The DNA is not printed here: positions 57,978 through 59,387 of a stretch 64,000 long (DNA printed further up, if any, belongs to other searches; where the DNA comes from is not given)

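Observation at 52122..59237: Two adjacent pairs of SPASM-type radical-SAM enzymes bracket the repeat peptide; one member has lost the GGE SAM-binding motif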

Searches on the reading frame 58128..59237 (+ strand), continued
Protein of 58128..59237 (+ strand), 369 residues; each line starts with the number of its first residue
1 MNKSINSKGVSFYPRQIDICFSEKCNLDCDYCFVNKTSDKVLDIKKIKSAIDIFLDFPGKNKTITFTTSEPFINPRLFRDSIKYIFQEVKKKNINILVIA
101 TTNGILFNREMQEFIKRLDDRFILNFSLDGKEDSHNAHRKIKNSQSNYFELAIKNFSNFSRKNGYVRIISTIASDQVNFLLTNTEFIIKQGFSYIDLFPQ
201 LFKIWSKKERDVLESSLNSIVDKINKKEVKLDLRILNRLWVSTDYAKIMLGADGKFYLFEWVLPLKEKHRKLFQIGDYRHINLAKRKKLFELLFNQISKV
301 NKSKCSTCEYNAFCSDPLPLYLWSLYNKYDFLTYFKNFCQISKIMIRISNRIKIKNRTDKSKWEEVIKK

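Call 77: search_protein_representatives(alignment_id=A2)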
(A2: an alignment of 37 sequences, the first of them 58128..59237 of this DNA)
Query: 37 sequences, 369 profile positions. Proteins with E-value up to 0.001 (for the whole library): 31364; up to 1e-10: 8639; up to 1e-30: 150. The best 150 are listed.
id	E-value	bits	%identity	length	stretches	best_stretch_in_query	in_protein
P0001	3.9e-159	545.8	-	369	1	4-366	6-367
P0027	3.1e-148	509.9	-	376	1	7-363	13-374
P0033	1.2e-136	471.8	-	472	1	8-364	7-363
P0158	1.1e-135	468.6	-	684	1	4-367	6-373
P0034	3.5e-133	460.4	-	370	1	15-364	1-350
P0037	5.0e-125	433.6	-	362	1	3-366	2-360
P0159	1.6e-124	431.9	-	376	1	4-361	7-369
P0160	5.7e-118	410.4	-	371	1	5-357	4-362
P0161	2.0e-115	402.0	-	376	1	5-361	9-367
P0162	6.1e-113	393.8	-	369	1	7-354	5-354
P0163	9.4e-112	389.9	-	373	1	6-364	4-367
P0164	1.0e-96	340.4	-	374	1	8-352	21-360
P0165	1.3e-80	287.4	-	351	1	9-351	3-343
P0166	3.6e-77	276.1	-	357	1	14-352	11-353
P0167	1.5e-72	260.9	-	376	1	10-346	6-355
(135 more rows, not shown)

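Call 80: search_protein_families(library=padloc, proteins=[window:58128-59237:+], max_evalue=0.00001)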
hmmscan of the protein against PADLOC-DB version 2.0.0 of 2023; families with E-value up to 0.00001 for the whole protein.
window:58128-59237:+ (369 aa): 2 families
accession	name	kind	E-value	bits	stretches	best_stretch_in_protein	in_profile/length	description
PDLC02903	pVip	-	1.4e-11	42.3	1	20-159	5-132/257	Viperins not associated with kinases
PDLC02904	pVip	-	5.8e-07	27.3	1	21-189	9-164/262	Viperins associated with kinases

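Call 88: find_encoding_contigs(protein=P0003, flank=10000, max_places=1)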
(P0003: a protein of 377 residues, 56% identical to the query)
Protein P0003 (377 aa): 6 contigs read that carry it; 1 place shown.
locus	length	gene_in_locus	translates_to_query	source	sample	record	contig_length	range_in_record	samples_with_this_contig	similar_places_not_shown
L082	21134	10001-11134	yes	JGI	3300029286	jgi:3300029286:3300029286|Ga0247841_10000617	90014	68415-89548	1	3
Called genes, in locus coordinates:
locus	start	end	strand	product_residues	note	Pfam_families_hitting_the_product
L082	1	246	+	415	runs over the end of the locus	PF00464:SHMT, PF00155:Aminotran_1_2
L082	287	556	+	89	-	-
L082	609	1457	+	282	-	PF00763:THF_DHG_CYH, PF02882:THF_DHG_CYH_C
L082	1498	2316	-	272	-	PF01180:DHO_dh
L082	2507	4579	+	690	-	PF04851:ResIII (weak), PF00270:DEAD, PF00271:Helicase_C, PF16124:RecQ_Zn_bind, PF14493:HTH_40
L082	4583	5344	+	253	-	PF03291:mRNA_G-N7_MeTrfase (weak), PF08003:Methyltransf_9, PF13489:Methyltransf_23, PF07021:MetW (weak), PF13847:Methyltransf_31, PF08241:Methyltransf_11, PF08242:Methyltransf_12, PF13649:Methyltransf_25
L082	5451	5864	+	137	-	-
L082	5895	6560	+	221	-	PF13884:Peptidase_S74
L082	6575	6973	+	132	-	PF27806:HxsD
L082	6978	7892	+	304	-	-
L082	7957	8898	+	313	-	-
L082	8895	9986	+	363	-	PF13353:Fer4_12 (weak), PF04055:Radical_SAM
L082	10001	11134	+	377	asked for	PF04055:Radical_SAM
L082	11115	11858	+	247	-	PF01902:Diphthami_syn_2_N, PF28410:Diphthami_syn_2_C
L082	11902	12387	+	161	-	PF27806:HxsD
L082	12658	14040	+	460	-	PF04055:Radical_SAM, PF13353:Fer4_12 (weak)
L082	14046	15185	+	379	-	PF04055:Radical_SAM, PF13353:Fer4_12 (weak)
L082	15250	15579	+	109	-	-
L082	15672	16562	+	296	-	PF04055:Radical_SAM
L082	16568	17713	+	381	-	PF04055:Radical_SAM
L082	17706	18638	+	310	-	PF04055:Radical_SAM, PF13344:Hydrolase_6 (faint)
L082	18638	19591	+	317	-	PF01478:Peptidase_A24 (weak)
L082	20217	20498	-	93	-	PF00216:Bac_DNA_binding, PF18291:HU-HIG (weak)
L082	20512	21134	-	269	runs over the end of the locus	PF00149:Metallophos, PF13277:YmdB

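Call 89: find_encoding_contigs(protein=P0026, flank=10000, max_places=1)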
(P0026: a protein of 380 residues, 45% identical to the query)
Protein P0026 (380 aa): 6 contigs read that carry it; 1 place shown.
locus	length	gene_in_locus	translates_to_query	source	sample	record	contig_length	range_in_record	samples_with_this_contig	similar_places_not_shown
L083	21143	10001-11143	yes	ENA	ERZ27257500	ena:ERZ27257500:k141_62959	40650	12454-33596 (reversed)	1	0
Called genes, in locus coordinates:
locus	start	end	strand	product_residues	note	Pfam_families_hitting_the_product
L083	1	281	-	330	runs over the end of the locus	-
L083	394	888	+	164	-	PF04461:YajQ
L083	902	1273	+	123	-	PF12092:DUF3568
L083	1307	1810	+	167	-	PF00258:Flavodoxin_1 (weak), PF12641:Flavodoxin_3, PF12682:Flavodoxin_4 (faint), PF12724:Flavodoxin_5 (weak)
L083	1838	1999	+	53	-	-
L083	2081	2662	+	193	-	-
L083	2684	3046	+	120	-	PF27806:HxsD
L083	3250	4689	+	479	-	PF13353:Fer4_12, PF04055:Radical_SAM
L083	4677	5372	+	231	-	-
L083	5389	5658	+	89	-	-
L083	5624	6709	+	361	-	PF13353:Fer4_12 (faint), PF04055:Radical_SAM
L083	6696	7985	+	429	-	PF02624:YcaO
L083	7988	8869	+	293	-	-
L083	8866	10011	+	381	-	PF04055:Radical_SAM, PF13353:Fer4_12 (faint)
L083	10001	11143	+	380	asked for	PF04055:Radical_SAM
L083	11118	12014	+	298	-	-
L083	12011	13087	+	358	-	PF04055:Radical_SAM, PF13353:Fer4_12 (weak)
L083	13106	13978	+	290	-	PF01478:Peptidase_A24 (weak)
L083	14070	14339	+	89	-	-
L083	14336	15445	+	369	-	PF05359:DUF748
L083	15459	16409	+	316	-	PF00682:HMGL-like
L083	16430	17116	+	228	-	-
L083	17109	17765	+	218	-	-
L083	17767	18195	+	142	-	PF00472:RF-1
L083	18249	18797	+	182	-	-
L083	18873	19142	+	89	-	PF00312:Ribosomal_S15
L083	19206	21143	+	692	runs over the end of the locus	PF01138:RNase_PH, PF03725:RNase_PH_C, PF03726:PNPase, PF01138:RNase_PH, PF00013:KH_1, PF22675:KH-I_KHDC4-BBP (faint), PF00575:S1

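Call 90: find_encoding_contigs(protein=P0029, flank=10000, max_places=1)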
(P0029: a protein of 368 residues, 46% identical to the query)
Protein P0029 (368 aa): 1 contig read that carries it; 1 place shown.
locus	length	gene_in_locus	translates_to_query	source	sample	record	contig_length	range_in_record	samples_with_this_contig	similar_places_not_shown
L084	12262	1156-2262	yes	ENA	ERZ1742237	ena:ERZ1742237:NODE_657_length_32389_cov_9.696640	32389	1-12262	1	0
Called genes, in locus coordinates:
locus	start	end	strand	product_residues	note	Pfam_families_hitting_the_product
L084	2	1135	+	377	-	?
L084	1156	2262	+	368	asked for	PF04055:Radical_SAM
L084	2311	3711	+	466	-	PF02310:B12-binding, PF04055:Radical_SAM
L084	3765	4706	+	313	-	PF02310:B12-binding, PF04055:Radical_SAM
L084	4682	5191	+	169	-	PF04055:Radical_SAM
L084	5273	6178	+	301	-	-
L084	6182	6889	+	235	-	PF01902:Diphthami_syn_2_N, PF28410:Diphthami_syn_2_C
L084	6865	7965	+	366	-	PF04055:Radical_SAM, PF13353:Fer4_12 (weak)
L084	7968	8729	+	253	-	PF04055:Radical_SAM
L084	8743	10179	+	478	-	PF02310:B12-binding, PF19864:Radical_SAM_N2 (weak), PF04055:Radical_SAM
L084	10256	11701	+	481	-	PF02310:B12-binding, PF04055:Radical_SAM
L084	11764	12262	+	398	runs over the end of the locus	PF23545:Zn_ribbon_HMPTM, PF04055:Radical_SAM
